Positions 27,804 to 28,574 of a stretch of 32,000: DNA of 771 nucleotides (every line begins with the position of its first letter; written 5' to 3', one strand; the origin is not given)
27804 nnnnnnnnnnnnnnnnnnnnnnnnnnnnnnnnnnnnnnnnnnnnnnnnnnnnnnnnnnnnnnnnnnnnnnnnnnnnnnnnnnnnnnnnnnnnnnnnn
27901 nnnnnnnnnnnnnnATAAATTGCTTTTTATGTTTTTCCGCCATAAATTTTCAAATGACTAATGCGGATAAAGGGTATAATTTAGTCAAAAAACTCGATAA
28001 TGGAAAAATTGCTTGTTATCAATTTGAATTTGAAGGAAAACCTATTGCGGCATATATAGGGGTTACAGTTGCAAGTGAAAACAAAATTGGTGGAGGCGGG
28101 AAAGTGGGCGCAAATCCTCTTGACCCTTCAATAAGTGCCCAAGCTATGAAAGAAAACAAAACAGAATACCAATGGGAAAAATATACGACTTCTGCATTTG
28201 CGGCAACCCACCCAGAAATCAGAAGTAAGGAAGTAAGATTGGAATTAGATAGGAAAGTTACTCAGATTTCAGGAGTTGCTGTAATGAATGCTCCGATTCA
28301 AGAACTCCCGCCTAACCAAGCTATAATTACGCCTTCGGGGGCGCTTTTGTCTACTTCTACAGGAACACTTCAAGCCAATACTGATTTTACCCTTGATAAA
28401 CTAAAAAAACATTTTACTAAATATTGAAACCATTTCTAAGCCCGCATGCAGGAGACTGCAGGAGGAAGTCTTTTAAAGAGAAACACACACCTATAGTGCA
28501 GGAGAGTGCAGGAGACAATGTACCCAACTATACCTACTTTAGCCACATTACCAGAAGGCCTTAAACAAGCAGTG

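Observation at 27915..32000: Candidate undescribed system: RHH, Zn-finger, ParB, ParB-HTH and proteasome-like peptidase operon converging on an orphan PPY methyltransferase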

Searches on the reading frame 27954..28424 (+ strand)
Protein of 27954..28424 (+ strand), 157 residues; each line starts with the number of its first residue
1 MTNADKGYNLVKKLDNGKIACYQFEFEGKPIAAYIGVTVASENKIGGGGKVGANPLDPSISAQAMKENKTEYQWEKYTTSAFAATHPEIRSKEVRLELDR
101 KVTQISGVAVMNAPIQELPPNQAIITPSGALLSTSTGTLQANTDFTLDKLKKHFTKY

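Call 7: search_protein_families(library=pfam, max_evalue=0.1, proteins=[window:27954-28424:+])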
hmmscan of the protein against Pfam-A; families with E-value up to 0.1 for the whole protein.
seq(157 aa): 0 families

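Call 8: search_protein_families(library=phrogs, max_evalue=0.01, proteins=[window:27954-28424:+])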
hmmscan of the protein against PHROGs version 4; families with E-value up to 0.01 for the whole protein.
seq(157 aa): 0 families

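Call 9: search_protein_families(library=padloc, max_evalue=0.01, proteins=[window:27954-28424:+])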
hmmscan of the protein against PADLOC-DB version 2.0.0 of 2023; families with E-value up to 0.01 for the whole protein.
seq(157 aa): 0 families

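Call 10: search_protein_families(library=ncbifam, max_evalue=0.01, proteins=[window:27954-28424:+])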
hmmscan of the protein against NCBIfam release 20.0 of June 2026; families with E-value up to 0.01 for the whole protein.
seq(157 aa): 0 families
